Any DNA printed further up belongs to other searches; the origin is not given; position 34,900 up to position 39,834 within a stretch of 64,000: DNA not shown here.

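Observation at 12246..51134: Seven GT-C-type membrane glycosyltransferase candidates in about 37 kb: an uncharacterised polyprenyl-phosphate-linked envelope glycan system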

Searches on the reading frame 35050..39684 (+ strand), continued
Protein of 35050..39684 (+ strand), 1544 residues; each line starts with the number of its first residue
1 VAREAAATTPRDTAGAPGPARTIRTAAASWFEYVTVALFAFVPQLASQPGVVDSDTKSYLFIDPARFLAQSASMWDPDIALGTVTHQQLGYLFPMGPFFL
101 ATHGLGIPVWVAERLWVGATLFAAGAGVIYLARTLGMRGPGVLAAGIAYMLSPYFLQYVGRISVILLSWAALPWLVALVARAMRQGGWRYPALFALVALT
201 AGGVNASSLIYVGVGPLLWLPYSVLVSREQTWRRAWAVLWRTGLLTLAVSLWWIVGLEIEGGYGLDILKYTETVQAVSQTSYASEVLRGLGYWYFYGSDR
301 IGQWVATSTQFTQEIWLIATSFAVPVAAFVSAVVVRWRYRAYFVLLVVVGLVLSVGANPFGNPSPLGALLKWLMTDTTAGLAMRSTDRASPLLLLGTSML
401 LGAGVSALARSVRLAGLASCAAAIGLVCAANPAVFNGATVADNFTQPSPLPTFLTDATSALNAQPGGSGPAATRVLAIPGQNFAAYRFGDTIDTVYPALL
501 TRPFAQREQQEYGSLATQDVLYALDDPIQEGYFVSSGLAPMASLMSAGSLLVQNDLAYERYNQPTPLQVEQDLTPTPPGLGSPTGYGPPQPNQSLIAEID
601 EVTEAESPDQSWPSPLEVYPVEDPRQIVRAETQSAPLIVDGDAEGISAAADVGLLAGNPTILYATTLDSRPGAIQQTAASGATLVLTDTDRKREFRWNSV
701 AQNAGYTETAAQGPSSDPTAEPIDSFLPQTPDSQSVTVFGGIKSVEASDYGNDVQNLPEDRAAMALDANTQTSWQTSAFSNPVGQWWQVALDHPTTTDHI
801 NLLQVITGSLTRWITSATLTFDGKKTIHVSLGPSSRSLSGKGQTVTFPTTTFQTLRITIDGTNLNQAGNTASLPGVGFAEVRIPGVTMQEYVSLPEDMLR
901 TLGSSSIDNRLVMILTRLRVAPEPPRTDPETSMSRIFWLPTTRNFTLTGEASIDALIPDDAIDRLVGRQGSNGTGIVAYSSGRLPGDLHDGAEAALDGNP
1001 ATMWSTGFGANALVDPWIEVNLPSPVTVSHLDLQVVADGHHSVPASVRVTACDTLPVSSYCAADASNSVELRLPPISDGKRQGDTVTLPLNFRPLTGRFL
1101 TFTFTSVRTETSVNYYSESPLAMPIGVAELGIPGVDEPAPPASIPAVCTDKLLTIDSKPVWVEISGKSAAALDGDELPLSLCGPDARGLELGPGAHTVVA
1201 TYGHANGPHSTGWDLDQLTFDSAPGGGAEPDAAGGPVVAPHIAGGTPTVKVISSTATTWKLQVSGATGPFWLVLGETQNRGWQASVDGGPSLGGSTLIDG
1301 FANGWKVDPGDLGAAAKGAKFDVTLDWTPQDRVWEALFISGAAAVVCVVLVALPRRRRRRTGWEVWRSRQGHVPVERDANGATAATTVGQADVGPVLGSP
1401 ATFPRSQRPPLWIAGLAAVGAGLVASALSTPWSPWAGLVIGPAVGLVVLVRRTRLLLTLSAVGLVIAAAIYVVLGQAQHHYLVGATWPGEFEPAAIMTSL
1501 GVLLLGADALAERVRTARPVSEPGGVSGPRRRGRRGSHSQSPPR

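Call 59: search_protein_families(library=pfam, proteins=[L076:14452-15864:-, L076:15861-17366:-, L076:17368-19608:+, L078:14452-15375:+, L078:17393-18913:-, L078:18954-19787:+, L038:14745-16793:-, L033:6002-8335:-, L015:14546-15484:+, L024:14513-15931:-], max_evalue=0.001)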
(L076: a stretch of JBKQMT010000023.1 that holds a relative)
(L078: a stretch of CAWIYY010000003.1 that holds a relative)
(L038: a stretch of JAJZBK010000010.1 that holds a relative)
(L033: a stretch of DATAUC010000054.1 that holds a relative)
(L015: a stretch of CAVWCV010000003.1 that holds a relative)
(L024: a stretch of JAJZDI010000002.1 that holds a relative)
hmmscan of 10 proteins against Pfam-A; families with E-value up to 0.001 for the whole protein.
L076:14452-15864:- (470 aa): 2 families
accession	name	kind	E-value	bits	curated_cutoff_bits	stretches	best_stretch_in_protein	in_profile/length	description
PF05193.26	Peptidase_M16_C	-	2.9e-24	86.3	23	1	202-379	2-179/181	Peptidase M16 inactive domain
PF00675.25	Peptidase_M16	-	1.6e-05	25.3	22.3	1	90-196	42-148/149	Insulinase (Peptidase family M16)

L076:15861-17366:- (501 aa): 2 families
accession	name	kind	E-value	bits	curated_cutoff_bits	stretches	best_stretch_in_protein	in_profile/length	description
PF05193.26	Peptidase_M16_C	-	4.1e-28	98.9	23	1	246-428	3-177/181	Peptidase M16 inactive domain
PF00675.25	Peptidase_M16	-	8.8e-15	55.3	22.3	1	89-206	1-118/149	Insulinase (Peptidase family M16)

L076:17368-19608:+ (746 aa): 1 family
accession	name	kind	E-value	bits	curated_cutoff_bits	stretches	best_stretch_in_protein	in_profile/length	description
PF09586.16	YfhO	-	3e-07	29.7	28.5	1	665-712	777-824/835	Bacterial membrane protein YfhO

L078:14452-15375:+ (307 aa): 5 families
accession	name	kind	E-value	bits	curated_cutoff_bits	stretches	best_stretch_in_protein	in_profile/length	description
PF00023.36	Ank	-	3.9e-15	55.6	21.1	1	155-179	4-28/33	Ankyrin repeat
PF13606.12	Ank_3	-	3.1e-14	51.9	22.3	1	154-180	3-29/30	Ankyrin repeat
PF13637.12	Ank_4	-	3.2e-13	50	22.7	2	132-170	12-47/50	Ankyrin repeats (many copies)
PF12796.13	Ank_2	-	4.9e-13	49.9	27.3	1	129-212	8-86/90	Ankyrin repeats (3 copies)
PF13857.12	Ank_5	-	6.6e-06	26.8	27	0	136-191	1-54/56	Ankyrin repeats (many copies)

L078:17393-18913:- (506 aa): 4 families
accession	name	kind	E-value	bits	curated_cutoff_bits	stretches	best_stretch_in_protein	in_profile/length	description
PF15902.12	Sortilin-Vps10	-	8.2e-10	38.5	33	0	385-503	5-111/446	Sortilin, neurotensin receptor 3,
PF14870.12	PSII_BNR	-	9.7e-08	32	27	0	223-346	43-138/303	Photosynthesis system II assembly factor YCF48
PF02012.26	BNR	-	3.9e-06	26.5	27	0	385-395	2-12/12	BNR/Asp-box repeat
PF13088.12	BNR_2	-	7.2e-06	26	31.4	0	154-366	82-272/277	BNR repeat-like domain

L078:18954-19787:+ (277 aa): 1 family
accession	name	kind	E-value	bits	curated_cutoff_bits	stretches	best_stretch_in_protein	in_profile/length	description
PF03372.29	Exo_endo_phos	-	2.1e-22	80.4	24.5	1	20-239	1-203/225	Endonuclease/Exonuclease/phosphatase family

L038:14745-16793:- (682 aa): 9 families
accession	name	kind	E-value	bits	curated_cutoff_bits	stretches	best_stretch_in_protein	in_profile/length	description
PF00009.33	GTP_EFTU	-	1.6e-43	148.9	26.5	1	11-275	2-184/188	Elongation factor Tu GTP binding domain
PF03764.24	EFG_IV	-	4e-33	114.2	24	1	472-588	3-120/121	Elongation factor G, domain IV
PF14492.12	EFG_III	-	3.6e-28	97.9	27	1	396-466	2-72/75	Elongation Factor G, domain III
PF00679.30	EFG_C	-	4.9e-22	78.2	27.9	1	591-678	1-88/89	Elongation factor G C-terminus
PF22042.2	EF-G_D2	-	2e-11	44.3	27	1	304-382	5-82/84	Elongation factor G domain 2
PF03144.31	GTP_EFTU_D2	-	3.2e-08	34.3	30.3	1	317-382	3-73/73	Elongation factor Tu domain 2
PF01926.29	MMR_HSR1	-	1.1e-07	32.4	21.9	1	14-138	1-113/113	50S ribosome-binding GTPase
PF16658.11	RF3_C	-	8.1e-07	29.4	40.1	1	396-484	7-95/132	Class II release factor RF3, C-terminal domain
PF03193.22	RsgA_GTPase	-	0.00049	20.4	30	0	14-42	108-136/174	RsgA GTPase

L033:6002-8335:- (777 aa): 1 family
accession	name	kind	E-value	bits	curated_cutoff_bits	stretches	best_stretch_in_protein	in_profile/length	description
PF04122.17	CW_binding_2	-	8.3e-31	106.8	24.9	3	643-766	1-72/73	Cell wall binding domain 2 (CWB2)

L015:14546-15484:+ (312 aa): 0 families

L024:14513-15931:- (472 aa): 1 family
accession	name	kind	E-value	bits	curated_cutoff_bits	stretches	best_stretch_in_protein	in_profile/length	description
PF00171.27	Aldedh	-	1.9e-164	548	23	1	13-470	1-461/461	Aldehyde dehydrogenase family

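Call 90: list_cluster_members(proteins=[window:35050-39684:+, window:44079-45221:-, window:49683-51134:-, window:39608-40864:-, window:40914-42257:-, window:21467-22258:+, window:34118-34951:-, window:22182-23870:-, window:12246-12998:+, window:51224-53896:+])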
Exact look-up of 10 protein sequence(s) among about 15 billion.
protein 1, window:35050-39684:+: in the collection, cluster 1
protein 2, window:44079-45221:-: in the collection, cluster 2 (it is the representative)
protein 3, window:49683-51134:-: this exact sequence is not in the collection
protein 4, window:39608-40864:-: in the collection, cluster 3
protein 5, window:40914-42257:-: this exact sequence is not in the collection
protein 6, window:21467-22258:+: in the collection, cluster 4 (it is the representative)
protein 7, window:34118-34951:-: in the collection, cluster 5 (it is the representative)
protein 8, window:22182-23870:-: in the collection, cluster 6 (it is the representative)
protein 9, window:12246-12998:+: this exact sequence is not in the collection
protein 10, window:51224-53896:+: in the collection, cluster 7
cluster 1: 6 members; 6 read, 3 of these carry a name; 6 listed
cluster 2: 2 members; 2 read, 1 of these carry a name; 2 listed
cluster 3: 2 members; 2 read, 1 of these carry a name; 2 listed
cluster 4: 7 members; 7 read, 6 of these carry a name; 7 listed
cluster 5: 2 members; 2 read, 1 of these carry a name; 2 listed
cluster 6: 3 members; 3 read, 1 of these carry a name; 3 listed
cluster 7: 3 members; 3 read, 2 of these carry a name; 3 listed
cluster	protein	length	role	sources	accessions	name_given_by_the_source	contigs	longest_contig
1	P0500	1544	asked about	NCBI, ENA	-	-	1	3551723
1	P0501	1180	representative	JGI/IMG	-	hypothetical protein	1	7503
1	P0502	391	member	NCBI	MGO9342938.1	MAG: alpha-(1-_3)-arabinofuranosyltransferase family protein, partial [Acidimicrobiales ...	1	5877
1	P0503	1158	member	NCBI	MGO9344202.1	MAG: alpha-(1-_3)-arabinofuranosyltransferase family protein, partial [Acidimicrobiales ...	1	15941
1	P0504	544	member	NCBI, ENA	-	-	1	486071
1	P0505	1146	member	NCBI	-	-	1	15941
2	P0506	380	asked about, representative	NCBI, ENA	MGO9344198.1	MAG: mannosyltransferase family protein [Acidimicrobiales bacterium]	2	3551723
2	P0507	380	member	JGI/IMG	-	-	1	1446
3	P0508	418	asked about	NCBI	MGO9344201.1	MAG: glycosyltransferase family 4 protein [Acidimicrobiales bacterium]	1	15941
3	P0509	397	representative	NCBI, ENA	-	-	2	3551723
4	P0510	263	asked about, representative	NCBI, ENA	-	-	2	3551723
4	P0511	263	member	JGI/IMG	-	dolichyl-phosphate beta-glucosyltransferase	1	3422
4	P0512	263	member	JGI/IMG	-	dolichyl-phosphate beta-glucosyltransferase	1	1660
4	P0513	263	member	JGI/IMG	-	dolichyl-phosphate beta-glucosyltransferase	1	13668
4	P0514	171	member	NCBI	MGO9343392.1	MAG: hypothetical protein ACLP6E_12875, partial [Acidimicrobiales bacterium]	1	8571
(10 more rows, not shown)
